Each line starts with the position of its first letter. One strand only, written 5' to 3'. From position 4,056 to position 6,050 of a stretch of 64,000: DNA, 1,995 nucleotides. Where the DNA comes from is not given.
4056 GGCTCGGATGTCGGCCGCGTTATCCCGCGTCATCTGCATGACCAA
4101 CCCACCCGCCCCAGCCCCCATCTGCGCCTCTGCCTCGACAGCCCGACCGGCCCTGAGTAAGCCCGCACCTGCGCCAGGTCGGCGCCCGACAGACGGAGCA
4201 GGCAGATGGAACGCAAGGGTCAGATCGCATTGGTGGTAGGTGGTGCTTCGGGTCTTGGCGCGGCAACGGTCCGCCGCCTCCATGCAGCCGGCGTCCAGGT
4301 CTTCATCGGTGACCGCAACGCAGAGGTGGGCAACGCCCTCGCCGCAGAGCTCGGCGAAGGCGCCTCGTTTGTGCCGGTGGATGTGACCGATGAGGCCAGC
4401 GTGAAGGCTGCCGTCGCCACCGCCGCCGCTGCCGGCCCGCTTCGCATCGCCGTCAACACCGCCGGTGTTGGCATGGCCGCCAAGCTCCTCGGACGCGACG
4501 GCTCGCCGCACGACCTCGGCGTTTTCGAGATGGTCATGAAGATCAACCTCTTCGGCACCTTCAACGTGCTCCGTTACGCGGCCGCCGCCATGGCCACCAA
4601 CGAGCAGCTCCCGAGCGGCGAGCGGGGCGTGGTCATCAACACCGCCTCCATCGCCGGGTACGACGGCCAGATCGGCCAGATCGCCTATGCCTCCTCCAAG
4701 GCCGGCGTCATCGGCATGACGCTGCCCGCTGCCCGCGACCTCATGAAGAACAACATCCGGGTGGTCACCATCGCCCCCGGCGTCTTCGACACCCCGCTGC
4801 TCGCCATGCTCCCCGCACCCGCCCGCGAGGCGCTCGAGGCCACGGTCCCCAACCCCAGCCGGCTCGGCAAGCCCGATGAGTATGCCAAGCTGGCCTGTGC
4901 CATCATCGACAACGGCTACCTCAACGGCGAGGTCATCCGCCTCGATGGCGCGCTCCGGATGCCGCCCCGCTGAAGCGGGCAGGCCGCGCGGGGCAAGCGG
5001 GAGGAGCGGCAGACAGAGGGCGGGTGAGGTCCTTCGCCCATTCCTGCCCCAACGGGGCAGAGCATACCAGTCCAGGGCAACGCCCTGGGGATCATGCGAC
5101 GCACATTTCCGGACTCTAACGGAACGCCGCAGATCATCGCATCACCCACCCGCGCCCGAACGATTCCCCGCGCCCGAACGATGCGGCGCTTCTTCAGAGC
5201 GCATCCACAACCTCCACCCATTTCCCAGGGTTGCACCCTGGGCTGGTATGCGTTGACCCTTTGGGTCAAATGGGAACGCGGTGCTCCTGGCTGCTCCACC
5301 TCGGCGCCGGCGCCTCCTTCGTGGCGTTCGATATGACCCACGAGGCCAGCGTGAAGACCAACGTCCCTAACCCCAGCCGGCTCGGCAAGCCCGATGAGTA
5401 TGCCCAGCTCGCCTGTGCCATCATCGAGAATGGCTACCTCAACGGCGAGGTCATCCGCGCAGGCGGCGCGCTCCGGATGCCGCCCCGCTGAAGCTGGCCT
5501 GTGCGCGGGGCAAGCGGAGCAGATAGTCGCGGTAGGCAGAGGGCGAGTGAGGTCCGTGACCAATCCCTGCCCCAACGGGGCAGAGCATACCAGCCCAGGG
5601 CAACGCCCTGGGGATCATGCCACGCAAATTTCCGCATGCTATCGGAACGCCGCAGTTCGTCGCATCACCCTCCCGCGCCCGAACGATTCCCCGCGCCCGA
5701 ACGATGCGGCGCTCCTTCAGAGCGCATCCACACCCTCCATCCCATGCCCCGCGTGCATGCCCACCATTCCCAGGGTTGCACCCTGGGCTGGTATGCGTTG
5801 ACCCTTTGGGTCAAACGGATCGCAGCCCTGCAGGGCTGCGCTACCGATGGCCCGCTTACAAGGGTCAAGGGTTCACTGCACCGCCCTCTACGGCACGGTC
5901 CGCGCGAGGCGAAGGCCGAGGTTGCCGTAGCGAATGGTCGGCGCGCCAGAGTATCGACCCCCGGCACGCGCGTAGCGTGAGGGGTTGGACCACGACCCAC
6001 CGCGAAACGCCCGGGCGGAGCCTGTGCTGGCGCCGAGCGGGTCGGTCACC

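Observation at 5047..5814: Previously uncatalogued MITE-like element with terminal inverted repeats and terminal GC hairpins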

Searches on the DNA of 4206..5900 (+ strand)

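Call 20: search_rna_families(source=window, start=4950, end=5900, threshold=evalue, max_evalue=10, show_alignments=3)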
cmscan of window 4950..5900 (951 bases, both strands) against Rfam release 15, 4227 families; matches with E-value up to 10: 7.
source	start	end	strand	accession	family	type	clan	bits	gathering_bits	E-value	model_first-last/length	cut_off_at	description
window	5224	5268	+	RF01687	Acido-Lenti-1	Gene; sRNA;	-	27.9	37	0.0004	1-46/46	no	Acido-Lenti-1 RNA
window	5769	5813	+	RF01687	Acido-Lenti-1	Gene; sRNA;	-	27.9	37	0.0004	1-46/46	no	Acido-Lenti-1 RNA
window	5650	5716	+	RF02833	Scr3202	Gene; sRNA;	-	20.7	52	2.3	1-95/95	no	Streptomyces RNA 3202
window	5059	5124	-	RF02233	sX14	Gene; sRNA;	-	15.8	80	3.1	1-92/92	no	Xanthomonas sRNA sX14/Xoo3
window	5811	5850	+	RF03465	MIR9666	Gene; miRNA;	-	15.5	88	5.5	1-98/98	no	MIR9666 microRNA precursor family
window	5233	5380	+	RF00174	Cobalamin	Cis-reg; riboswitch;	CL00101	15.3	31.5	0.21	1-189/189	no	Cobalamin riboswitch aptamer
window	5374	5465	-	RF02886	npcTB_6715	Gene; sRNA;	-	13.6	72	0.75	98-201/212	no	Mycobacterium sRNA 6715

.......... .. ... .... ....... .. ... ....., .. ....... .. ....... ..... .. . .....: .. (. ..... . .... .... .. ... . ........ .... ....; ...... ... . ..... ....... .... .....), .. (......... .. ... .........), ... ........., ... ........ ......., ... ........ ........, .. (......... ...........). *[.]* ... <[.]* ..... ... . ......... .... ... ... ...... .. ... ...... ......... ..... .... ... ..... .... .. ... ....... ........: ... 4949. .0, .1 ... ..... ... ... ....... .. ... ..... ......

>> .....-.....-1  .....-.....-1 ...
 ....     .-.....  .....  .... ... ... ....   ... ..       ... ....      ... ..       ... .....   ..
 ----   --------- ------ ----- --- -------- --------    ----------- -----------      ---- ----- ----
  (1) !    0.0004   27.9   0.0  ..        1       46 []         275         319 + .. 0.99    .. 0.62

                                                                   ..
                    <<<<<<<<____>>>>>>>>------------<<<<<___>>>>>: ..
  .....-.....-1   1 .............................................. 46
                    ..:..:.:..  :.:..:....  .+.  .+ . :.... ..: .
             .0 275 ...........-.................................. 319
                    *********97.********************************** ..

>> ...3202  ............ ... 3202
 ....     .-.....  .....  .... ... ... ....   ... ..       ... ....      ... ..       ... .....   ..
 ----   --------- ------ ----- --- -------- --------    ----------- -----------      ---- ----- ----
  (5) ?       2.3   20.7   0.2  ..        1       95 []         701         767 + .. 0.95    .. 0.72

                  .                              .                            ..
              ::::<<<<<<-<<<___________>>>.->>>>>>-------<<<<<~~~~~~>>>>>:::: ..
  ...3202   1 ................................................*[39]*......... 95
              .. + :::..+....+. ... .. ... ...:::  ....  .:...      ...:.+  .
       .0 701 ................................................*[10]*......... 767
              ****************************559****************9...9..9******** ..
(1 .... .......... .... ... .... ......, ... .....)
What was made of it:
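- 5222..5272 (-): E1 right module core (reverse strand): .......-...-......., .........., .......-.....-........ Rfam RF01687 Acido-Lenti-1, 27.9 bits at 5224-5268 (+), E = 4e-4, below the 37-bit gathering score (call 20).
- On Rfam RF01687 Acido-Lenti-1: The window arms at 5224-5268 and 5769-5813 score 27.9 bits, E = 4e-4 (call 20).
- Tried and rejected: Only the permissive scan exposed Acido-Lenti-1 (call 20).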

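Call 66: search_with_rna_model(model_id=R1, sources=[L209, L203, L206, L081, L012], filters=off, max_evalue=0.1)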
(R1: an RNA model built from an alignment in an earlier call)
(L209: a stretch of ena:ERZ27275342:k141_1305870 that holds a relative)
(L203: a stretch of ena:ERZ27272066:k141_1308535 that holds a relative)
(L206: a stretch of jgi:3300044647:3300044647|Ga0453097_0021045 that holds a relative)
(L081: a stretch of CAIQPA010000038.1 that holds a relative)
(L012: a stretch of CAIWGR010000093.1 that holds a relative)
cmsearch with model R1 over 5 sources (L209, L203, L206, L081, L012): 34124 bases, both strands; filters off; matches with E-value up to 0.1: 6.
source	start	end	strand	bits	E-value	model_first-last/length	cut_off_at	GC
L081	5984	6034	-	60.3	1.5e-15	1-51/51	no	0.63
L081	6104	6154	-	59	3.7e-15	1-51/51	no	0.57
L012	1928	1978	+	57.8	8e-15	1-51/51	no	0.63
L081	5986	6004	+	14.7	0.01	31-49/51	no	0.74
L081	6106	6124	+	14.7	0.01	31-49/51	no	0.74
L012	1958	1976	-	14.7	0.01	31-49/51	no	0.74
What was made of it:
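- Absence from close relatives (call 66).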
